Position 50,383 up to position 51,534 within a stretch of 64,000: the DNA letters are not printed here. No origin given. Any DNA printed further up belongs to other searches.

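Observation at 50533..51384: Thiol peroxidase fused to pterin-4a-carbinolamine dehydratase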

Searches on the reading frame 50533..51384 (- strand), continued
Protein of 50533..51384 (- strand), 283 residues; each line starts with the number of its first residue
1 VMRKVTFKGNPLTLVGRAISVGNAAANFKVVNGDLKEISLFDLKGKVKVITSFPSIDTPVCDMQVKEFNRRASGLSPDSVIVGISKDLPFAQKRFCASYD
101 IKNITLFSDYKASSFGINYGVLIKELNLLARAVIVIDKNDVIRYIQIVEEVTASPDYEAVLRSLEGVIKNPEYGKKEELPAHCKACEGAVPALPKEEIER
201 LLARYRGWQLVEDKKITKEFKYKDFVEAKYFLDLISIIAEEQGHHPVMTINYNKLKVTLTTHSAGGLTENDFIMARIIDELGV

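Call 13: find_encoding_contigs(protein=P0054, flank=8000, max_places=3)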
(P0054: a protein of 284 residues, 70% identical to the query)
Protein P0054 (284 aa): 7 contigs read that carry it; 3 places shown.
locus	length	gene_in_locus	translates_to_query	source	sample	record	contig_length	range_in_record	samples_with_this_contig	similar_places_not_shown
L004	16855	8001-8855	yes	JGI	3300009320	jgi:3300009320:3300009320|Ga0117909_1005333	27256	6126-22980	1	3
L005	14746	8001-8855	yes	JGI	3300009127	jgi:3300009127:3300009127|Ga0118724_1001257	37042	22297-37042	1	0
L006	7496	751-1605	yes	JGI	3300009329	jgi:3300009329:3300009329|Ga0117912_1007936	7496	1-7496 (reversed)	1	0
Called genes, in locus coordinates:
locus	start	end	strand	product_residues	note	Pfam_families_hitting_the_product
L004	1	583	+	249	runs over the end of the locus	PF18297:NFACT-R_2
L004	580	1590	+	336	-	PF04055:Radical_SAM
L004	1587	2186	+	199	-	PF00857:Isochorismatase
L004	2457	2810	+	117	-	PF02082:Rrf2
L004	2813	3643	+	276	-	PF00037:Fer4 (weak), PF12837:Fer4_6, PF12838:Fer4_7 (faint), PF13237:Fer4_10, PF14697:Fer4_21 (weak), PF25160:LdpA_Fe-S-bd (faint), PF13187:Fer4_9 (weak), PF27217:AF_0155, +1 more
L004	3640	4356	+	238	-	PF01966:HD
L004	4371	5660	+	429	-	PF03063:Prismane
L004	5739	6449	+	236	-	PF00175:NAD_binding_1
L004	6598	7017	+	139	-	PF01880:Desulfoferrodox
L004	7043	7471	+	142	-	PF00210:Ferritin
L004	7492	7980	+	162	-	PF00210:Ferritin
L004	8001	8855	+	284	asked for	PF00578:AhpC-TSA, PF08534:Redoxin, PF01329:Pterin_4a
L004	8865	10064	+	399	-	PF00753:Lactamase_B, PF19583:ODP, PF00258:Flavodoxin_1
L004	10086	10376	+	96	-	PF00301:Rubredoxin, PF21349:RUBY_RBDX (faint)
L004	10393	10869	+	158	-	PF01243:PNPOx_N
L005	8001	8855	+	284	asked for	PF00578:AhpC-TSA, PF08534:Redoxin, PF01329:Pterin_4a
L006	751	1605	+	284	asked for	PF00578:AhpC-TSA, PF08534:Redoxin, PF01329:Pterin_4a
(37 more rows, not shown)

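Call 14: search_protein_representatives(protein=window:50533-51384:-)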
Query: 283 residues. Proteins with E-value up to 0.001 (for the whole library): 9501; up to 1e-10: 2274; up to 1e-30: 172. The best 150 are listed.
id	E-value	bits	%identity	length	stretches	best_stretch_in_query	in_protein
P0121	4.7e-102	357.2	58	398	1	4-281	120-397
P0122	3.3e-99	347.8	58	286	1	5-281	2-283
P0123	6.1e-86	304.3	52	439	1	5-281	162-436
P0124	1.3e-82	293.4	62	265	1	1-210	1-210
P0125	1.7e-82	293.0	50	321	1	3-281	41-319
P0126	7.1e-81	287.7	46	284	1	2-281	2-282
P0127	6.5e-76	271.4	42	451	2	4-166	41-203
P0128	7.3e-75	268.0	44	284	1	2-282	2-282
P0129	9.9e-75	267.6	48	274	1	2-281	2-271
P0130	9.9e-74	264.3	45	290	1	1-279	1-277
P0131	3.0e-73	262.7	46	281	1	2-281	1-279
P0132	1.7e-71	257.0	56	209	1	76-283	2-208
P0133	1.3e-68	247.5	43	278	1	1-280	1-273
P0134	2.7e-68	246.5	48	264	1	25-281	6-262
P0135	6.5e-67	241.9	44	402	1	4-280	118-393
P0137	1.9e-64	233.9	42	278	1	3-281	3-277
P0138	1.6e-62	227.6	42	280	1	1-281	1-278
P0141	2.6e-59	217.0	63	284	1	2-168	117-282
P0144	6.6e-55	202.6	37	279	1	6-281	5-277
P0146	1.1e-52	195.2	37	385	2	3-169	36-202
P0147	3.1e-51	190.5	35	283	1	8-281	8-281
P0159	1.3e-43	165.6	39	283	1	13-281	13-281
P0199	6.6e-38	146.9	38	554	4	188-279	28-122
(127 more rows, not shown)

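Call 15: search_protein_families(library=pfam, proteins=[P0121, P0123, P0125, P0127, P0135, P0146, P0199, P0141, P0144, P0147], max_evalue=0.001)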
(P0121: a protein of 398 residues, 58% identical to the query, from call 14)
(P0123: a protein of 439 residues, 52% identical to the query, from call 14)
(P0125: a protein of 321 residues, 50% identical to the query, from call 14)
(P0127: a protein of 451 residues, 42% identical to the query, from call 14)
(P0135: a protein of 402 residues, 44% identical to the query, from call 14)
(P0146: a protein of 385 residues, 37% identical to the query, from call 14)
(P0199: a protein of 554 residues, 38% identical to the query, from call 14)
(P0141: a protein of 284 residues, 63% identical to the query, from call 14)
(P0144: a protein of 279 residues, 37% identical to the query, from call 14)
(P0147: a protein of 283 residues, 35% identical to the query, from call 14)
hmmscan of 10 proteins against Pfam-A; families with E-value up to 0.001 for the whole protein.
P0121 (398 aa): 4 families
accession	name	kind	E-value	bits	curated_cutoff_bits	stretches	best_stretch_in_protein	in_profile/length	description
PF01329.24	Pterin_4a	-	2.1e-24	85.9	26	1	308-397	2-91/91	Pterin 4 alpha carbinolamine dehydratase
PF08534.16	Redoxin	-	4.3e-23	82.2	26.6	1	137-277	2-148/148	Redoxin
PF00578.27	AhpC-TSA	-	3.2e-18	66.3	26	1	137-261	1-124/124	AhpC/TSA family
PF00581.25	Rhodanese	-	7.7e-15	55.6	22.2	1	8-102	2-101/102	Rhodanese-like domain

P0123 (439 aa): 4 families
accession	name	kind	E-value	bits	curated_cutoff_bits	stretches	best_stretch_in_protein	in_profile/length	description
PF08534.16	Redoxin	-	9.6e-23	81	26.6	1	180-318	4-148/148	Redoxin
PF01329.24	Pterin_4a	-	8.2e-22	77.6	26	1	347-435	2-90/91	Pterin 4 alpha carbinolamine dehydratase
PF00578.27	AhpC-TSA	-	1.4e-18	67.4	26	1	179-302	2-124/124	AhpC/TSA family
PF02915.23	Rubrerythrin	-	0.00015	22.6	22.8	1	11-144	4-132/137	Rubrerythrin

P0125 (321 aa): 3 families
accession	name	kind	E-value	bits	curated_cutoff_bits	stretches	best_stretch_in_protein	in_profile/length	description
PF01329.24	Pterin_4a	-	9.7e-26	90.2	26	1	229-319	2-91/91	Pterin 4 alpha carbinolamine dehydratase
PF08534.16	Redoxin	-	2.2e-21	76.6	26.6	1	60-199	3-148/148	Redoxin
PF00578.27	AhpC-TSA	-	2.9e-19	69.7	26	1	59-183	1-124/124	AhpC/TSA family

P0127 (451 aa): 2 families
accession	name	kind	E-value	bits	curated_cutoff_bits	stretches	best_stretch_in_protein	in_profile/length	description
PF08534.16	Redoxin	-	5e-39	133.9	26.6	2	58-198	2-148/148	Redoxin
PF00578.27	AhpC-TSA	-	6.3e-35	120.2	26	2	58-181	1-123/124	AhpC/TSA family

P0135 (402 aa): 4 families
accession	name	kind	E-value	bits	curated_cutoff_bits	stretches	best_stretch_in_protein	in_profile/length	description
PF01329.24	Pterin_4a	-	1.1e-24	86.8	26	1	307-393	2-90/91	Pterin 4 alpha carbinolamine dehydratase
PF08534.16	Redoxin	-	3.9e-17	62.9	26.6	1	136-275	3-148/148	Redoxin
PF00578.27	AhpC-TSA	-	8.1e-17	61.8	26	1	136-258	2-123/124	AhpC/TSA family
PF00581.25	Rhodanese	-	2.3e-14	54.1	22.2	1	6-101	1-102/102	Rhodanese-like domain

P0146 (385 aa): 2 families
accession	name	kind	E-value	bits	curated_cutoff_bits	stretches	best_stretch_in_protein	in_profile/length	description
PF08534.16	Redoxin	-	1.9e-32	112.5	26.6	2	53-193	1-147/148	Redoxin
PF00578.27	AhpC-TSA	-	3.2e-30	105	26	2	55-178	2-124/124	AhpC/TSA family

P0199 (554 aa): 1 family
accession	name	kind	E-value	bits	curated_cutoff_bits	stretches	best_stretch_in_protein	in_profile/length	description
PF01329.24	Pterin_4a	-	1.8e-113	371.3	26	4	33-123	2-90/91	Pterin 4 alpha carbinolamine dehydratase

P0141 (284 aa): 3 families
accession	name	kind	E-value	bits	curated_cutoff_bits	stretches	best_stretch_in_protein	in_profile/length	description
PF08534.16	Redoxin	-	3.6e-22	79.2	26.6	1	136-274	2-147/148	Redoxin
PF00578.27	AhpC-TSA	-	4e-21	75.7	26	1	136-259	1-124/124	AhpC/TSA family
PF00581.25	Rhodanese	-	2.8e-14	53.8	22.2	1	10-101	4-101/102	Rhodanese-like domain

P0144 (279 aa): 3 families
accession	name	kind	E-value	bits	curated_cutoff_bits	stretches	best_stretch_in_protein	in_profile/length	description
PF01329.24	Pterin_4a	-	2.2e-14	53.8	26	1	190-275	2-89/91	Pterin 4 alpha carbinolamine dehydratase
PF00578.27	AhpC-TSA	-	2.7e-10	40.7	26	1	28-143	9-123/124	AhpC/TSA family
PF08534.16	Redoxin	-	3e-07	30.8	26.6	1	28-155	10-140/148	Redoxin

P0147 (283 aa): 3 families
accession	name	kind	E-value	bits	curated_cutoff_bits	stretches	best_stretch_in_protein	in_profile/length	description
PF01329.24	Pterin_4a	-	6.8e-23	81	26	1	199-281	10-91/91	Pterin 4 alpha carbinolamine dehydratase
PF00578.27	AhpC-TSA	-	1.1e-19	71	26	1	22-144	2-123/124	AhpC/TSA family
PF08534.16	Redoxin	-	4.3e-18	66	26.6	1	21-154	2-141/148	Redoxin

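Call 16: list_cluster_members(proteins=[P0122, P0126, P0128, P0130, P0133, P0137, P0138, P0144, P0147, P0159])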
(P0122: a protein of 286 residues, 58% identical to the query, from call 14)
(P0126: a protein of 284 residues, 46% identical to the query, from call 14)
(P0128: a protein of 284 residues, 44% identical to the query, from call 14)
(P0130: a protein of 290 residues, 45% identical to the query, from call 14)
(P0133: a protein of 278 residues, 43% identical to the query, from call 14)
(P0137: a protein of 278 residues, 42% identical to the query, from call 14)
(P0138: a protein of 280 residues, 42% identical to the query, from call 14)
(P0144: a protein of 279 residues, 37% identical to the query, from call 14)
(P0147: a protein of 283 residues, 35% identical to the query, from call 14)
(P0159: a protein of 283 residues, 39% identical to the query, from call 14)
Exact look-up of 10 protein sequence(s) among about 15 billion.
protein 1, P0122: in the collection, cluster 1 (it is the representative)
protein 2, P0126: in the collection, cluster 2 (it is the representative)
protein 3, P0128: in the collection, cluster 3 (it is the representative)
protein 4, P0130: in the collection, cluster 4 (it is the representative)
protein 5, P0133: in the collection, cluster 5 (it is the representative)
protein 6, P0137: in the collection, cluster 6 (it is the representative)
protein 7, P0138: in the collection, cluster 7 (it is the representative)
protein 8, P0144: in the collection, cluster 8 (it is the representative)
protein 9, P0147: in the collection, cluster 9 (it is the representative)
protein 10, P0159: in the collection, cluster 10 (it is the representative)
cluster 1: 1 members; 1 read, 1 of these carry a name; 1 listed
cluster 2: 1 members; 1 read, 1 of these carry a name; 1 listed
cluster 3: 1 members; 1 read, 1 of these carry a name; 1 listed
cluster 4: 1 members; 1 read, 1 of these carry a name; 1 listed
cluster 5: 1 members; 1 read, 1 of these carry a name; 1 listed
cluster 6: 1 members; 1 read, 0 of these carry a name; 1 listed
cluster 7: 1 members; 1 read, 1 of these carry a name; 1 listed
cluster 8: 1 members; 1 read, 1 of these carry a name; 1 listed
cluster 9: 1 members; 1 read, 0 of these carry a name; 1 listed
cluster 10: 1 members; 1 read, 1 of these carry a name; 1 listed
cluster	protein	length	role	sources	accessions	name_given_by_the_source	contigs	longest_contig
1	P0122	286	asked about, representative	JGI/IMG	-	thioredoxin-dependent peroxiredoxin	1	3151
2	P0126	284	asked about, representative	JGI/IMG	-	thiol peroxidase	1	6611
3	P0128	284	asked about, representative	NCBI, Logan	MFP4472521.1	MAG: thiol peroxidase [Candidatus Omnitrophota bacterium]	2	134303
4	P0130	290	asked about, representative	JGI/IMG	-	thiol peroxidase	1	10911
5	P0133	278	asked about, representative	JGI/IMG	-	thiol peroxidase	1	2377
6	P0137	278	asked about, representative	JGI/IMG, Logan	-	-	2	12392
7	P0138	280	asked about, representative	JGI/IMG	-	thioredoxin-dependent peroxiredoxin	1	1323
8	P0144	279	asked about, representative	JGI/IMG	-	thiol peroxidase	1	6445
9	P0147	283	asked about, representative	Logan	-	-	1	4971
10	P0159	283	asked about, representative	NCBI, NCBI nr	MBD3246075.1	MAG: hypothetical protein GF333_03595 [Candidatus Omnitrophica bacterium] | hypothetical protein [Candidatus Omnitrophota bacterium]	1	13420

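Call 48: predict_structure(alignment_id=A5)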
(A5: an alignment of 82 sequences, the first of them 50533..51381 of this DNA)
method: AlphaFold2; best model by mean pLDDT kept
length: 282 residues; sequences in the alignment: 82
mean_pLDDT: 85.6   pTM: 0.82
mean pLDDT of the five models: 85.6, 82.5, 80.2, 77.4, 77.4
residues with pLDDT >= 90: 131; 70-90: 119; 50-70: 30; < 50: 2
segments of 3 or more residues with pLDDT < 50: none
pLDDT, mean of each block of 10 residues (from residue 1): 84 89 90 90 91 67 73 82 86 70 86 92 91 93 93 89 88 66 69 88 87 92 92 89 93 95 85 90 59
secondary structure, 60 per line:
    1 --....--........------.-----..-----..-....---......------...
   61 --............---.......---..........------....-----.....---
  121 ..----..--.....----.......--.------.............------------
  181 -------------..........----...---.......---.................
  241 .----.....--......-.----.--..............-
elements in order: E3-6 E9-16 H39-42 E46-51 H63-74 E78-84 H88-97 E104-107 H113-117 E131-135 E140-146 H156-168 H194-203 E208-210 E214-220 H224-241 E246-250 E253-258 H268-279

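Call 51: fold_search(model_id=the predicted structure, library=pdb)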
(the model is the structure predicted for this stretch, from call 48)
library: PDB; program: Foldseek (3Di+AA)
matches with E <= 10: 1387; with E <= 0.001: 666
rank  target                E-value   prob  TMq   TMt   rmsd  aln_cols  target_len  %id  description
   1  3p7x_B                1.1e-18  1.00  0.56  0.95   1.4       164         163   46  Crystal structure of an atypical two-cysteine peroxiredoxin (SAOUHSC_01822) from Staphylococcus aureus NCTC8325 (released 2011-10-19)
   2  2yzh_D                1.1e-18  1.00  0.55  0.88   2.1       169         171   43  Crystal structure of peroxiredoxin-like protein from Aquifex aeolicus (released 2007-11-06)
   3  2yzh_A                2.5e-18  1.00  0.54  0.88   2.1       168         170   43  Crystal structure of peroxiredoxin-like protein from Aquifex aeolicus (released 2007-11-06)
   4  2jsy_MODEL_1_A        5.3e-18  1.00  0.55  0.90   2.3       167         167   46  Solution structure of Tpx in the oxidized state (released 2008-07-22)
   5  3hvx_A                7.6e-18  1.00  0.55  0.91   1.9       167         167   41  Escherichia coli Thiol peroxidase (Tpx) resolving cysteine to serine mutant (C95S) with an intermolecular disulfide bo (released 2009-10-20)
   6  9f5v_A                7.6e-18  1.00  0.54  0.89   2.0       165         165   41  Crystal structure of thiol peroxidase from Helicobacter pylori (HpTx, reduced) (released 2025-05-14)
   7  9f5v_B                9.0e-18  1.00  0.53  0.89   2.0       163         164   40  Crystal structure of thiol peroxidase from Helicobacter pylori (HpTx, reduced) (released 2025-05-14)
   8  3p7x_A                1.3e-17  1.00  0.55  0.92   1.6       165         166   46  Crystal structure of an atypical two-cysteine peroxiredoxin (SAOUHSC_01822) from Staphylococcus aureus NCTC8325 (released 2011-10-19)
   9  1psq_A                1.3e-17  1.00  0.54  0.92   1.7       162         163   42  Structure of a probable thiol peroxidase from Streptococcus pneumoniae (released 2003-07-08)
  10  3hvv                  1.6e-17  1.00  0.55  0.91   1.6       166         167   42  Escherichia coli Thiol peroxidase (Tpx) peroxidatic cysteine to serine mutant (C61S) (released 2009-10-20)
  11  6udg_C                1.6e-17  1.00  0.53  0.89   2.2       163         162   42  Crystal structure of a Probable thiol peroxidase from Elizabethkingia anophelis NUHP1 (released 2019-10-16)
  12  3hvs_A                1.7e-17  1.00  0.54  0.90   2.1       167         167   42  Escherichia coli Thiol peroxidase (Tpx) wild type disulfide form (released 2009-10-20)
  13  2xpd_F                2.1e-17  1.00  0.54  0.91   1.6       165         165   41  Reduced Thiol peroxidase (Tpx) from yersinia Pseudotuberculosis (released 2011-06-29)
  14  9f64                  2.9e-17  1.00  0.54  0.90   1.9       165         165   39  Crystal structure of thiol peroxidase mutant (C94A) in complex with Metro* (H. pylori (released 2025-05-14)
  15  1qxh_A                2.9e-17  1.00  0.53  0.88   2.3       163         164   42  Crystal Structure of Escherichia coli Thiol Peroxidase in the Oxidized State (released 2004-01-20)
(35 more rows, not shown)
